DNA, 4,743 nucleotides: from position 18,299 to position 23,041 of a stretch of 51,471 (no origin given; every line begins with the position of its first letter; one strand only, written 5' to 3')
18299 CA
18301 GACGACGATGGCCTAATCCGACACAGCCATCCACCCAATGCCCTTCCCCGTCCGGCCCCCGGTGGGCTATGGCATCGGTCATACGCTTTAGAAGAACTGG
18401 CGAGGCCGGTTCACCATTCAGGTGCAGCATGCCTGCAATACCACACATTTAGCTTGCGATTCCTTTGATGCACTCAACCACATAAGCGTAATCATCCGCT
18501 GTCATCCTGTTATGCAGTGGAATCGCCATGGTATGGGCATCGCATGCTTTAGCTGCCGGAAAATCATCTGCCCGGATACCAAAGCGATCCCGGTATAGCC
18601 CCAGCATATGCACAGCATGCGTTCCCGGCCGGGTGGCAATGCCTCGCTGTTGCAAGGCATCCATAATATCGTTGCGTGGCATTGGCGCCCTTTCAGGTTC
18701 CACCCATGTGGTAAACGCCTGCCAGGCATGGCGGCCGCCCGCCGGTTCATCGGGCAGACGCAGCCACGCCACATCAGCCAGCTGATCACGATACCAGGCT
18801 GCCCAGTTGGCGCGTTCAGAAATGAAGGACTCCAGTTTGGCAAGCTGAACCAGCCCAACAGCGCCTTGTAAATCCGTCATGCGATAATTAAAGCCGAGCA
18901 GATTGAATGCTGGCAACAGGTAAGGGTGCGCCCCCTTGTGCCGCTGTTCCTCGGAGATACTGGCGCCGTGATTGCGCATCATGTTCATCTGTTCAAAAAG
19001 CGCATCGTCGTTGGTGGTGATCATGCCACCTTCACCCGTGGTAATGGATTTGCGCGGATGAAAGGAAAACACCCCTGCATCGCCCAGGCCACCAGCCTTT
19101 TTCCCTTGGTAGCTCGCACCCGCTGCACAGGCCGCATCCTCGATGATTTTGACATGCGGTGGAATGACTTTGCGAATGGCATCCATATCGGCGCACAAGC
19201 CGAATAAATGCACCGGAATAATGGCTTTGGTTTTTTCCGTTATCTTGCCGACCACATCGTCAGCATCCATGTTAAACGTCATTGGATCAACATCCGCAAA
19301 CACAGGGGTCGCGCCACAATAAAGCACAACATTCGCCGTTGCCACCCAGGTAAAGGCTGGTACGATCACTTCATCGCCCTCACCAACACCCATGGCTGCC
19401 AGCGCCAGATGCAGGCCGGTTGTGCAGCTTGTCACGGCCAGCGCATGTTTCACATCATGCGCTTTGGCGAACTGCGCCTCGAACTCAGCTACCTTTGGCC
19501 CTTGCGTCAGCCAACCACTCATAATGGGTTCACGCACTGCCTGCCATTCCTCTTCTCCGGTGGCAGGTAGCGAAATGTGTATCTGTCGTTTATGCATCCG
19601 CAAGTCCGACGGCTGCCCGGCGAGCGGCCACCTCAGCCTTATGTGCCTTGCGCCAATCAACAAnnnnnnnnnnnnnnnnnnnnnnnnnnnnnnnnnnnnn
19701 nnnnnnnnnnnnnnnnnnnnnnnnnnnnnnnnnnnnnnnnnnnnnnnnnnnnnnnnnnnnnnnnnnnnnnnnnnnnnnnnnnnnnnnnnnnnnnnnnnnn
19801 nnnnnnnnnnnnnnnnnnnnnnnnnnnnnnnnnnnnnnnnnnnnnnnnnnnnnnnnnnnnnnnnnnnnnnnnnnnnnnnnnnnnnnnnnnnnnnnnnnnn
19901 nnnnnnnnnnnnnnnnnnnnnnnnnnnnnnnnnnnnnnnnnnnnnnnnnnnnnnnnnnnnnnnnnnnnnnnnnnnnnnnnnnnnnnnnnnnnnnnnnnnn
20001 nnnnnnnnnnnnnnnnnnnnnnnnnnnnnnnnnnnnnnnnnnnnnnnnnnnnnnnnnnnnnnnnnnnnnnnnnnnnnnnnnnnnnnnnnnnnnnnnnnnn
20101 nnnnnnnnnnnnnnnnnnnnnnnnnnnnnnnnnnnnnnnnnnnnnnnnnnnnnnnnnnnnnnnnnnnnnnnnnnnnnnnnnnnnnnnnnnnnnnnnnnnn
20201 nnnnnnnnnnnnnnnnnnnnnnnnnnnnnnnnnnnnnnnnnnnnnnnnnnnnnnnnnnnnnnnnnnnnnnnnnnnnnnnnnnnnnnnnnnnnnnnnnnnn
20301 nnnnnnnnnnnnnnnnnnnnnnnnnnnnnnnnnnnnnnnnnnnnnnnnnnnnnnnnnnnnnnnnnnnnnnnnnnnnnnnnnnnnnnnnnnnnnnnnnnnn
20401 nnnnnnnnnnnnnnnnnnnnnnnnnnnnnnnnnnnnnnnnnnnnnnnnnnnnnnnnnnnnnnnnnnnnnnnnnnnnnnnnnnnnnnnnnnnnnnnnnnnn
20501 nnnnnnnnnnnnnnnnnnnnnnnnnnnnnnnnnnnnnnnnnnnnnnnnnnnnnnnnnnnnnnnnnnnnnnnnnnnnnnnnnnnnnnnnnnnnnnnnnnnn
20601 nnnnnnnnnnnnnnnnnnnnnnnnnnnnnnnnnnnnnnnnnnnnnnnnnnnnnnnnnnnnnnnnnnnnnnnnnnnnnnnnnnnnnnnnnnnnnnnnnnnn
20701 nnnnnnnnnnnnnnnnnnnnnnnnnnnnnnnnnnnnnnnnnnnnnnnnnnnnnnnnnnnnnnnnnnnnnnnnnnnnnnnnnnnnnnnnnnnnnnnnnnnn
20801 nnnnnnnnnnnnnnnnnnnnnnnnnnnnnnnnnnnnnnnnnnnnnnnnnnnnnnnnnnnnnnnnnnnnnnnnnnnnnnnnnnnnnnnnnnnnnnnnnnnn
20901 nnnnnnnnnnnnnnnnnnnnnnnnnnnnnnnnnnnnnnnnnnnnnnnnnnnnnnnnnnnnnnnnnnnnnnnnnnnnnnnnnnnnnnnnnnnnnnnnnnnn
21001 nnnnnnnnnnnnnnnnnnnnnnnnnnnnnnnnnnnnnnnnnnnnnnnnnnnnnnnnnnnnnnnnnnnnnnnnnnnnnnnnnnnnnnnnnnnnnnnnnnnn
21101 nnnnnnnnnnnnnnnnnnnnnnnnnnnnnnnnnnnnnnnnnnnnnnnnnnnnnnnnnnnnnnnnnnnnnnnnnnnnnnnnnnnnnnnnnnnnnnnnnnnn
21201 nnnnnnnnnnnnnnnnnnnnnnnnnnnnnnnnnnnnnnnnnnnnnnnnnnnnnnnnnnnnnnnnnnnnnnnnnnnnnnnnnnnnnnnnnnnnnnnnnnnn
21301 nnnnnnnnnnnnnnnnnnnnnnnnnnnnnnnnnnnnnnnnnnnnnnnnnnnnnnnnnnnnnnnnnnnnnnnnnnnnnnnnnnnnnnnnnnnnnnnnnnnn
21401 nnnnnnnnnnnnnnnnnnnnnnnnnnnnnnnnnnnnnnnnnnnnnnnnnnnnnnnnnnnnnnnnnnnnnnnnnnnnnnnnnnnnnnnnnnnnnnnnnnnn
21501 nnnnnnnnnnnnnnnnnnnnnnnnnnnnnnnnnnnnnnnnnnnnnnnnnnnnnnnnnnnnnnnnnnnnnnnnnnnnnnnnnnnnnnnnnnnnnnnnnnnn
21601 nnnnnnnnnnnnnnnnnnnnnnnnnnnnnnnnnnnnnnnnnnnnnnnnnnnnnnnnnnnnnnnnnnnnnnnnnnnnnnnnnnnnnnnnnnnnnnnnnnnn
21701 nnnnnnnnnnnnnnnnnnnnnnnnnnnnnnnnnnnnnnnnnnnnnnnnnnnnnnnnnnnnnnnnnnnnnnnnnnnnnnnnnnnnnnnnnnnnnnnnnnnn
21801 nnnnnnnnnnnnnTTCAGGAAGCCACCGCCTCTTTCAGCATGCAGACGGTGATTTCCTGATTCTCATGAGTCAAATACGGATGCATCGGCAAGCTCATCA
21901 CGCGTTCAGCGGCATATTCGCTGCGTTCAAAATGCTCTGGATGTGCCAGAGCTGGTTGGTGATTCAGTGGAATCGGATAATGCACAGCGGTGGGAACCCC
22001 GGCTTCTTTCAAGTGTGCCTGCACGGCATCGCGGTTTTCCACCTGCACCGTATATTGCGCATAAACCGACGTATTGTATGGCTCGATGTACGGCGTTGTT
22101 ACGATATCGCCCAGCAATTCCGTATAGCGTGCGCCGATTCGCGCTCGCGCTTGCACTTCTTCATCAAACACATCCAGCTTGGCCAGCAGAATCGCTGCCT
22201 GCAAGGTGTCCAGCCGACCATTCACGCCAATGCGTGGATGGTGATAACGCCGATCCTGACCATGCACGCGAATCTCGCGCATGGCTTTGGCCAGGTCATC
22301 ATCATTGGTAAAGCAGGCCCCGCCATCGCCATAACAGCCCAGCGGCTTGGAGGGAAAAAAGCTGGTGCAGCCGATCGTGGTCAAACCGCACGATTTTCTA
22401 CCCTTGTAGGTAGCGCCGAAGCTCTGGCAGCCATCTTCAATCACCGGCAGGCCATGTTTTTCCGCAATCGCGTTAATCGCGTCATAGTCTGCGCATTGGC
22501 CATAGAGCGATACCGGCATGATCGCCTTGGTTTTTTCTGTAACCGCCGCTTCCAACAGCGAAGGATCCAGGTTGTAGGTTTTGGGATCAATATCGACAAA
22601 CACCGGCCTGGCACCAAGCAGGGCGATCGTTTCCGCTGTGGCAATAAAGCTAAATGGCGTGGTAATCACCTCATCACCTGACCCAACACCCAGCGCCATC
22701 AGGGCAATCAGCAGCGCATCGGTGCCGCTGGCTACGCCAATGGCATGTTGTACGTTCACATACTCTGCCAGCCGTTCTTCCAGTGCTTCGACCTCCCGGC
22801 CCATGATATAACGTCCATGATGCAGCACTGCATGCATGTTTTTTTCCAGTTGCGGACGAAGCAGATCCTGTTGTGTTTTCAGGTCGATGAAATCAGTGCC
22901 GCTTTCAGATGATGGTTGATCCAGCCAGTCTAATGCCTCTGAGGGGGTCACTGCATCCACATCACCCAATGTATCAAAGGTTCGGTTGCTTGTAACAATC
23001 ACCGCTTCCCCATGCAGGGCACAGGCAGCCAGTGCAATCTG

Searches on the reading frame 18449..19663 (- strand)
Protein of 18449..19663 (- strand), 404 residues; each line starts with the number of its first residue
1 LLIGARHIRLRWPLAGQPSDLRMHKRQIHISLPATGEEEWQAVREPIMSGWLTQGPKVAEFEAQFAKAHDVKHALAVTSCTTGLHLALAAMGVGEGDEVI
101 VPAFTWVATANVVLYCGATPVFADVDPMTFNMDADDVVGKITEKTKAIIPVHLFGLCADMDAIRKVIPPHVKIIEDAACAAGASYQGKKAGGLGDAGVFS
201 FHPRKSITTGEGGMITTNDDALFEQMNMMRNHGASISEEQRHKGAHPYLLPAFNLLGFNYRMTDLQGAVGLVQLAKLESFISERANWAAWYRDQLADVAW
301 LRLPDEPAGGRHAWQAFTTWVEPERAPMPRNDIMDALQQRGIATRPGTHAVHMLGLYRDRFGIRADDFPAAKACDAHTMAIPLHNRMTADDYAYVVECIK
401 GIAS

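Call 7: search_protein_families(library=ncbifam, proteins=[window:18449-19663:-], max_evalue=0.01)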
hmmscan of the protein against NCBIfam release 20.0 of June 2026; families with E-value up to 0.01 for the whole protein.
window:18449-19663:- (404 aa): 19 families
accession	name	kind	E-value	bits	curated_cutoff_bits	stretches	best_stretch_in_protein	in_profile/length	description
TIGR03588.1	PseC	equivalog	3.3e-98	329.1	423.5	1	37-400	11-377/380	UDP-4-amino-4,6-dideoxy-N-acetyl-beta-L-altrosamine transaminase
NF008658.2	PRK11658.1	equivalog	3.3e-90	302.5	631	1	29-403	6-377/379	UDP-4-amino-4-deoxy-L-arabinose aminotransferase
TIGR04181.1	NHT_00031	hypoth_equivalog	1.7e-74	250.9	420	1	28-382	1-357/359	LegC family aminotransferase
NF008687.0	PRK11706.1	equivalog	5.5e-62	209.7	375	1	29-401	3-372/375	dTDP-4-amino-4,6-dideoxygalactose transaminase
TIGR04427.1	PLP_DesI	equivalog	3.6e-57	194.2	650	1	47-400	42-380/390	dTDP-4-dehydro-6-deoxyglucose aminotransferase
NF011936.0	PRK15407.1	equivalog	8.2e-53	179.7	423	1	20-400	29-433/440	lipopolysaccharide biosynthesis protein RfbH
TIGR02379.1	ECA_wecE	subfamily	6.2e-49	166.7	434.85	1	32-400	6-372/376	dTDP-4-amino-4,6-dideoxy-D-glucose transaminase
NF005817.0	PRK07683.1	equivalog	1.4e-08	33.8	575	1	78-149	96-166/387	aminotransferase A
NF009079.0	PRK12414.1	subfamily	2e-07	30.3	481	1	64-149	82-167/384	methionine aminotransferase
NF004769.0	PRK06107.1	equivalog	8e-07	28.2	617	1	77-149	98-171/402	aspartate transaminase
NF006230.0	PRK08363.1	equivalog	8.6e-07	28.1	534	1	76-149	98-171/398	alanine aminotransferase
NF041364.1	GntC_guanitoxin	equivalog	2.3e-06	26.8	415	1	75-149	63-139/356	guanitoxin biosynthesis PLP-dependent (S)-gamma-hydroxy-L-arginine cyclodehydratase GntC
NF005816.0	PRK07682.1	equivalog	2.4e-06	26.4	620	1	62-149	80-168/390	aminotransferase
NF004975.0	PRK06348.1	equivalog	8.3e-06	25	549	1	68-149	86-167/384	pyridoxal phosphate-dependent aminotransferase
NF004770.0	PRK06108.1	subfamily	9.1e-06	24.7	422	1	61-149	86-175/396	pyridoxal phosphate-dependent aminotransferase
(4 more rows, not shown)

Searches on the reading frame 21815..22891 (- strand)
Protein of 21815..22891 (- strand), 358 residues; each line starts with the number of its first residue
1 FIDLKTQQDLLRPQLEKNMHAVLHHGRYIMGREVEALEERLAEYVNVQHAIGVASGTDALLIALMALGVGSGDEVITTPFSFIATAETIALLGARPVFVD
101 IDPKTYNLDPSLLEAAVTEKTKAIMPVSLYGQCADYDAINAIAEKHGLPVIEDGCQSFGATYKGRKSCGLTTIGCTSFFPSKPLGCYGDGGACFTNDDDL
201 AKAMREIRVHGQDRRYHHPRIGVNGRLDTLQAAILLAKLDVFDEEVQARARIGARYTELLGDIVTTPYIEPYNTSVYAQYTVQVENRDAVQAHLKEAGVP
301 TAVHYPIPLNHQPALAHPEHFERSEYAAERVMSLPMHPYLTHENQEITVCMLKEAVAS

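Call 70: search_solved_structures(query=window:21815-22891:-, max_evalue=1e-20, show_alignments=1)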
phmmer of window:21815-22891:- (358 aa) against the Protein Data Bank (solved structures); distinct sequences matched with E-value up to 1e-20: 53.
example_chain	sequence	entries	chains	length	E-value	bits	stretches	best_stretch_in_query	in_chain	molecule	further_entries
3nyu_A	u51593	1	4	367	2e-150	504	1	1-347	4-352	Aminotransferase WbpE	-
3nu7_A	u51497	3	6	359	2.1e-150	503.9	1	1-347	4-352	Aminotransferase WbpE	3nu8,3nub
3nys_A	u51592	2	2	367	1.4e-149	501.2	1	1-347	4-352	Aminotransferase WbpE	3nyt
8e75_A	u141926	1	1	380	8e-146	488.9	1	1-343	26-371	DegT/DnrJ/EryC1/StrS aminotransferase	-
8e77_A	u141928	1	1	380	8e-146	488.9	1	1-343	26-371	DegT/DnrJ/EryC1/StrS aminotransferase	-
4qgr_A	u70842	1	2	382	2.3e-97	329.5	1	1-349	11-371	DegT/DnrJ/EryC1/StrS aminotransferase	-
7b0d_A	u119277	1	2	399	1.8e-95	323.3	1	1-350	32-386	Glutamine--scyllo-inositol transaminase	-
2oga_A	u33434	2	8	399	2.4e-78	267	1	1-342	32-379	Transaminase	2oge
3frk_A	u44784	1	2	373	1.9e-74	254.2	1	4-345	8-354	QdtB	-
7n63_A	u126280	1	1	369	1.4e-66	228.2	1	1-345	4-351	Putative aminotransferase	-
3bn1_A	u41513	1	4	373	1.1e-64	222.1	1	30-352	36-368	Perosamine synthetase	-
3dr7_A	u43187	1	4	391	1.2e-64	221.9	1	30-352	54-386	Putative perosamine synthetase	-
3dr4_A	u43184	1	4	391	5.3e-64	219.8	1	30-352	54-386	Putative perosamine synthetase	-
5u1z_A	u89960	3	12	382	6.9e-61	209.6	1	1-342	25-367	Putative aminotransferase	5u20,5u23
5u21_A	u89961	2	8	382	4.7e-60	206.8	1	1-342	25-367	Putative aminotransferase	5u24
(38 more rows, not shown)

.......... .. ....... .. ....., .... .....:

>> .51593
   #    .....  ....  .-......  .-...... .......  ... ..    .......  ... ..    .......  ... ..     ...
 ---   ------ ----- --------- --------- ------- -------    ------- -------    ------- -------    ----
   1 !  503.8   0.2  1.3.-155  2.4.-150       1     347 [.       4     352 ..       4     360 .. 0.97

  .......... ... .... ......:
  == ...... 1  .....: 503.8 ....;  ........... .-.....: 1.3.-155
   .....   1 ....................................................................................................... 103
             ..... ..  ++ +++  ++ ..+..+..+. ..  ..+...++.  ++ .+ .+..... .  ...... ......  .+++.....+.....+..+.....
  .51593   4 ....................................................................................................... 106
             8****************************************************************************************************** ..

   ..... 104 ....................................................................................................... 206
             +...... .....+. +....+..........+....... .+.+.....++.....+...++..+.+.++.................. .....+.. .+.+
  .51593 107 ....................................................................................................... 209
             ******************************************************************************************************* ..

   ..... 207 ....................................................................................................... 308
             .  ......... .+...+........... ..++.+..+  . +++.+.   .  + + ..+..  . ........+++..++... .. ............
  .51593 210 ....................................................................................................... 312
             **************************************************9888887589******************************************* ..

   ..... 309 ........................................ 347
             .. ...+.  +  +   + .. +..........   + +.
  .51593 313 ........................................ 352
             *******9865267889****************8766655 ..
